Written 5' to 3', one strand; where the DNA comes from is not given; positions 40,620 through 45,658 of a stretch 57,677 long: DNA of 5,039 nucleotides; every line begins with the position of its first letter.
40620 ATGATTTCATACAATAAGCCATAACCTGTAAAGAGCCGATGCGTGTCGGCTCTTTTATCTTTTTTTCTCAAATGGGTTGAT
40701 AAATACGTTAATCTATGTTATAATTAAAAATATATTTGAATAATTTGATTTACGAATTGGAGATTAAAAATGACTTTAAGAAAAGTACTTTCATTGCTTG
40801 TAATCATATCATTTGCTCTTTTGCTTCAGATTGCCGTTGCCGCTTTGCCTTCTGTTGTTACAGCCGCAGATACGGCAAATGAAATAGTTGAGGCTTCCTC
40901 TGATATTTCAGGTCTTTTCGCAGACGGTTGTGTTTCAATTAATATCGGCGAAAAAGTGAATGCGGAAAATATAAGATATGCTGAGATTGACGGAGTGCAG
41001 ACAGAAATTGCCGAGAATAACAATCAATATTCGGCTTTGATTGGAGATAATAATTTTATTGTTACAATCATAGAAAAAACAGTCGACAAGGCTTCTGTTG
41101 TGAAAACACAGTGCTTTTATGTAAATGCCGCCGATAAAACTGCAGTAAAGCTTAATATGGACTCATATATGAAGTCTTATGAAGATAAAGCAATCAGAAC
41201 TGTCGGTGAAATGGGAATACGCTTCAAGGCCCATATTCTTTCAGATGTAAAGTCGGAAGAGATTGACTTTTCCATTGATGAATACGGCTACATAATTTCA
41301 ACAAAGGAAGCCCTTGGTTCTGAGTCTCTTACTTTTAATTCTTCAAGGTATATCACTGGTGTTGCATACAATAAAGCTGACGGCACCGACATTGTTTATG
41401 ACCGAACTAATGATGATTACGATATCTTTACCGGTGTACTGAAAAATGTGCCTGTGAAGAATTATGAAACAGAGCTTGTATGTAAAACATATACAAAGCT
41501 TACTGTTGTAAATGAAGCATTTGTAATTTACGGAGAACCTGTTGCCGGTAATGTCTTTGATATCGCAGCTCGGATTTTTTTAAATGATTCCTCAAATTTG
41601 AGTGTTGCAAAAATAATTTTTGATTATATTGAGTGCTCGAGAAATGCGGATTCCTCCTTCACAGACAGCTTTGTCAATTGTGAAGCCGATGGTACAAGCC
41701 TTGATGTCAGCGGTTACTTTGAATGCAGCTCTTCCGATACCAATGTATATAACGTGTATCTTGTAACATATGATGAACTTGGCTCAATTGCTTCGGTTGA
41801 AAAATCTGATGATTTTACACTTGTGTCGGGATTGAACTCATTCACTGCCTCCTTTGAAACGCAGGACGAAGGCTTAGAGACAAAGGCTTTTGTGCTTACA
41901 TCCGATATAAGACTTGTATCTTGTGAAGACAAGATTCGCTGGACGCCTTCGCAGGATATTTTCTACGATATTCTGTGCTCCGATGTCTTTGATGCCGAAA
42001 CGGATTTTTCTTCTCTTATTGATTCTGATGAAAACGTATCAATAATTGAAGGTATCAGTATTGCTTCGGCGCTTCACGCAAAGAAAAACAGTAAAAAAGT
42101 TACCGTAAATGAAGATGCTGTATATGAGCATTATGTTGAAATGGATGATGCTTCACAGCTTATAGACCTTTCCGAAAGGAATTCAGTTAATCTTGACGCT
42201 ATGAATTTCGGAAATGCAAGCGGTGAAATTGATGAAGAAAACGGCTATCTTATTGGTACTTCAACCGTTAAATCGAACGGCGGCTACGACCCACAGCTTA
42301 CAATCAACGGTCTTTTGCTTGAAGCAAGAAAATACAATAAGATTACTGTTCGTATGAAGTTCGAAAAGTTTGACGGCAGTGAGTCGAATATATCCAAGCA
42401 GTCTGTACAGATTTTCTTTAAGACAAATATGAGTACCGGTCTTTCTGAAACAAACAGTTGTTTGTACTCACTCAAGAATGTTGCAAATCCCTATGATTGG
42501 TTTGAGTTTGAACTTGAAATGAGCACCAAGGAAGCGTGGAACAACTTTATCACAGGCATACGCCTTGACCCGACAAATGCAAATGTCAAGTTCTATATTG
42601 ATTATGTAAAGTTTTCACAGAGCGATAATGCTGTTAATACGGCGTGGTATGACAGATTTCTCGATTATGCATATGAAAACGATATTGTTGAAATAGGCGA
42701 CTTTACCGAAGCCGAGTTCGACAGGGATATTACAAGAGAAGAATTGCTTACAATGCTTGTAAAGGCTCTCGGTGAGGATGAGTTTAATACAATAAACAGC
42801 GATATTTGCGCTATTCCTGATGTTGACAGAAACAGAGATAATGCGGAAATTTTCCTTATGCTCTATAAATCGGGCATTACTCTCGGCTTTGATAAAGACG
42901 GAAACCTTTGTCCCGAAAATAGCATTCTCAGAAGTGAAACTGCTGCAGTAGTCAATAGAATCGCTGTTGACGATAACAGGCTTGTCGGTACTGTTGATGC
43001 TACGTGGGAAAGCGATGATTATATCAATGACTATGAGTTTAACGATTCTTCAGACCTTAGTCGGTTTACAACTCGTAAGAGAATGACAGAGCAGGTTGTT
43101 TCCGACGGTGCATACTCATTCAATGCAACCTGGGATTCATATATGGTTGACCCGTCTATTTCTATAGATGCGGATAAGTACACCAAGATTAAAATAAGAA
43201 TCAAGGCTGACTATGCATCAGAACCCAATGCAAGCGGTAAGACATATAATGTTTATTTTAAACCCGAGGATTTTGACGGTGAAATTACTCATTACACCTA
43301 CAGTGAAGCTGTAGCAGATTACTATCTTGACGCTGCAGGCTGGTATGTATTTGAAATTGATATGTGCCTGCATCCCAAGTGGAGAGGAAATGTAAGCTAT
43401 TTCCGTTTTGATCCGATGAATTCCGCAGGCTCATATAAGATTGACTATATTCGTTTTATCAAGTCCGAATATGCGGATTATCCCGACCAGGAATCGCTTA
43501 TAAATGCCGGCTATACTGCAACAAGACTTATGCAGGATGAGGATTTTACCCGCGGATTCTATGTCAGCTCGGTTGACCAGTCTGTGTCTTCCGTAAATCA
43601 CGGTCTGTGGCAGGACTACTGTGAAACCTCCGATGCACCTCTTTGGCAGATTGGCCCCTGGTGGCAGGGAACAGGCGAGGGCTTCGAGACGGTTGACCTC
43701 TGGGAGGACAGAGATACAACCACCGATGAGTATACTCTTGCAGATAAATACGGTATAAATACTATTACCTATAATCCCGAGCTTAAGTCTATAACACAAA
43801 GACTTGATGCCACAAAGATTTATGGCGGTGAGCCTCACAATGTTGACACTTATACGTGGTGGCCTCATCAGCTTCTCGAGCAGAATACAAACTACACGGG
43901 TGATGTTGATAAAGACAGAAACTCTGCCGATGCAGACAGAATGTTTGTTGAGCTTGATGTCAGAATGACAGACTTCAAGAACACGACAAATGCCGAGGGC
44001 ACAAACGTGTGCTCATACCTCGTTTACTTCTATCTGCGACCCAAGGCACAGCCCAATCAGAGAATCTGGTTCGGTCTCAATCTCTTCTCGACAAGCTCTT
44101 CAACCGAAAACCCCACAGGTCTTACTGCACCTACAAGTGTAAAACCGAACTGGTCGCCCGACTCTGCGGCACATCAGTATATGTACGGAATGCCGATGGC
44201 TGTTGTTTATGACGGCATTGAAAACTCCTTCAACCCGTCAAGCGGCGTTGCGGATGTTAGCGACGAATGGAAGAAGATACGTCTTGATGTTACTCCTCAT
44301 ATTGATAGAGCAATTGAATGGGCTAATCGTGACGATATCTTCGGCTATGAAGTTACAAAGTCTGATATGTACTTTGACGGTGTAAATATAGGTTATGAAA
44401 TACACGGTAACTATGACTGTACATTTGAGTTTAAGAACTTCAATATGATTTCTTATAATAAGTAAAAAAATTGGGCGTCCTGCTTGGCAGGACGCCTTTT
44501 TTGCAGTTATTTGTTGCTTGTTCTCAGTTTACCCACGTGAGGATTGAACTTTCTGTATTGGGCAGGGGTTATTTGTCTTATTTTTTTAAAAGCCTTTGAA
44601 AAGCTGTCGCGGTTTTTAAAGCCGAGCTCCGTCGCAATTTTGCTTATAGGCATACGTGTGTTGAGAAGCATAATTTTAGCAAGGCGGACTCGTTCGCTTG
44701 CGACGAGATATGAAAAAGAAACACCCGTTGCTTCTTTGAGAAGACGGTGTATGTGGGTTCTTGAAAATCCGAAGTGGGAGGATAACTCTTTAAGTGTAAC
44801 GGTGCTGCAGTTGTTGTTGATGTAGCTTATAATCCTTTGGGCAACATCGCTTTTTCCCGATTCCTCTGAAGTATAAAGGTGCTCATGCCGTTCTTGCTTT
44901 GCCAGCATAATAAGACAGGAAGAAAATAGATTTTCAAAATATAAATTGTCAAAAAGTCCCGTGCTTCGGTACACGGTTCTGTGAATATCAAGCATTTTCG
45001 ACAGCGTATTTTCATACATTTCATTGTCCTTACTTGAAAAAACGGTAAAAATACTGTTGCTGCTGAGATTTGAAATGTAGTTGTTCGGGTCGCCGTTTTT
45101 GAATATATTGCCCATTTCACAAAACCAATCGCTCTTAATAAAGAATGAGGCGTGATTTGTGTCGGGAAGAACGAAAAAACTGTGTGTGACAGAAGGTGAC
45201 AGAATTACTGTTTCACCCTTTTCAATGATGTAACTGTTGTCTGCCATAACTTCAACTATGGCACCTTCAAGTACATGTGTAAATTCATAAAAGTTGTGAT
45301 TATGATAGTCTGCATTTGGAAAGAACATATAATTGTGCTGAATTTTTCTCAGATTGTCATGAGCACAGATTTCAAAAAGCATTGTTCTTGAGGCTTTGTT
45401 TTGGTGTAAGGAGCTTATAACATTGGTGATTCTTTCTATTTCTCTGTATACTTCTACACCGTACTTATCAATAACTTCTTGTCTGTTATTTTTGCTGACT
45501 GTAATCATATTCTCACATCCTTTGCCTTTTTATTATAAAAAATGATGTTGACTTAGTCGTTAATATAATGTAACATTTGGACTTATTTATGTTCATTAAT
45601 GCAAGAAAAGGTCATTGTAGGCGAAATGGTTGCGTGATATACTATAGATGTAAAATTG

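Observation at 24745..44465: Tandem array of seven individually transcribed SLH-anchored paralogues: a surface-protein super-locus built from modules I cannot name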

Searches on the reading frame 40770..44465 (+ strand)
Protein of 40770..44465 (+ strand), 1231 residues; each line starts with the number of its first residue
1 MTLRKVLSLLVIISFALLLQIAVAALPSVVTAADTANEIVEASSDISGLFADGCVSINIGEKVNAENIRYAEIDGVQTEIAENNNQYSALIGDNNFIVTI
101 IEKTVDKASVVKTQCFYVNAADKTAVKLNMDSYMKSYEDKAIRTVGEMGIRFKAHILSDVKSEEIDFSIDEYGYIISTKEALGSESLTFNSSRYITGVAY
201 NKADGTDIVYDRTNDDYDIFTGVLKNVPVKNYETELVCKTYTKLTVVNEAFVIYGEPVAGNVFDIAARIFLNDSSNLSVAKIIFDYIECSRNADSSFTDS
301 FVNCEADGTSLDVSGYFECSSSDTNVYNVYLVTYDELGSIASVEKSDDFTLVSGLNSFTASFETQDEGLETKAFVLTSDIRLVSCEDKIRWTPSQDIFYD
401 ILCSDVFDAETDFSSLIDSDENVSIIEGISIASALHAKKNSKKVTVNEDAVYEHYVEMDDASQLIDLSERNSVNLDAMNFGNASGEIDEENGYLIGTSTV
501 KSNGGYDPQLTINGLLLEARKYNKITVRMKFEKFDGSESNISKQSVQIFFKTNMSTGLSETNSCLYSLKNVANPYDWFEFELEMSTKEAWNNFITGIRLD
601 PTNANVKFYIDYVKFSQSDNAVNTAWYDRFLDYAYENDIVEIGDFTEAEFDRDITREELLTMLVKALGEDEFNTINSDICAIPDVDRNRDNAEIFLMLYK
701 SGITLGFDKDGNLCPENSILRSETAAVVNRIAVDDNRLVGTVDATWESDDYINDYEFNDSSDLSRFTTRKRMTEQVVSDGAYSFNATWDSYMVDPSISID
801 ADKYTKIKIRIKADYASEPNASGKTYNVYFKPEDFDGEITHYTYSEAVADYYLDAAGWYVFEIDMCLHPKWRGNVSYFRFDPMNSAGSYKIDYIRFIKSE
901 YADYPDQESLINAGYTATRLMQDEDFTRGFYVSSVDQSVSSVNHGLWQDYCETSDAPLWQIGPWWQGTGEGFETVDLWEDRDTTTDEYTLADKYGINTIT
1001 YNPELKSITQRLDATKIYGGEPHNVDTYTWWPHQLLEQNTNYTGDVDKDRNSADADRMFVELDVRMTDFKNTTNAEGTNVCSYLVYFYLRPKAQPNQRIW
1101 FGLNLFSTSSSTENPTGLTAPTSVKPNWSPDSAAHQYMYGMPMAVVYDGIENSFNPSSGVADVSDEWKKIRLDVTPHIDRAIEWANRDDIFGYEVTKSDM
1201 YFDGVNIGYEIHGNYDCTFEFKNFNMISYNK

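Call 4: search_protein_families(library=pfam, proteins=[window:40770-44465:+], max_evalue=0.1)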
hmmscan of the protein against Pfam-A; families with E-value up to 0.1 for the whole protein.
window:40770-44465:+ (1231 aa): 0 families

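Call 5: search_protein_families(library=ncbifam, proteins=[window:40770-44465:+], max_evalue=0.1)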
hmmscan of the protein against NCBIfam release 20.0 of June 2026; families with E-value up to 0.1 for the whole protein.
window:40770-44465:+ (1231 aa): 0 families

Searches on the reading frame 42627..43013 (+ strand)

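Call 58: search_protein_families(library=pfam, proteins=[window:42627-43013:+], max_evalue=1)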
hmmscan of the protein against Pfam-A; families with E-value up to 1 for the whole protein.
window:42627-43013:+ (129 aa): 1 family
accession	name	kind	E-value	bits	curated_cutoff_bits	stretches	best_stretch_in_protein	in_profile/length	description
PF00395.25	SLH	-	0.03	14.7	20.8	0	78-106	17-44/44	S-layer homology domain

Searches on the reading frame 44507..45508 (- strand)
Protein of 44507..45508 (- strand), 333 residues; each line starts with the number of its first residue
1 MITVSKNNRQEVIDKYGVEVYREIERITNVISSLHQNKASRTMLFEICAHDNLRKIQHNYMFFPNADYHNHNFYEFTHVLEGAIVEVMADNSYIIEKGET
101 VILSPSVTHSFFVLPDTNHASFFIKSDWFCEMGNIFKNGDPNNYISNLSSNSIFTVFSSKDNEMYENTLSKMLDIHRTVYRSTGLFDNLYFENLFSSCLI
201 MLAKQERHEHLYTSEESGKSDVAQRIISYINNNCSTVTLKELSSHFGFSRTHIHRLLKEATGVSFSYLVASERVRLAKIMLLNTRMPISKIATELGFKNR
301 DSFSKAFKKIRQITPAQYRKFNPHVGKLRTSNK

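Call 7: search_protein_families(library=pfam, proteins=[window:44507-45508:-], max_evalue=0.01)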
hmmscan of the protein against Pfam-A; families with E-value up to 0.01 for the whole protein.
window:44507-45508:- (333 aa): 4 families
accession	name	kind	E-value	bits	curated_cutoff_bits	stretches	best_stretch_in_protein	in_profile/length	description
PF12833.13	HTH_18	-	1.4e-19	70.6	33.6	1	242-320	1-79/80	Helix-turn-helix domain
PF00165.29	HTH_AraC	-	3.8e-16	59.2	26.6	2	283-320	6-42/42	Bacterial regulatory helix-turn-helix proteins, AraC family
PF07883.17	Cupin_2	-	3.9e-05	23.7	27.2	1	68-112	13-57/70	Cupin domain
PF13384.12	HTH_23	-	0.00096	19.3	24.6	0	270-297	2-29/50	Homeodomain-like domain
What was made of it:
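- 44507..45508 (-): Linked AraC-family regulator (cupin plus HTH_18). Pfam PF12833 E 1.4e-19 and PF00165 E 3.8e-16 (call 7).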
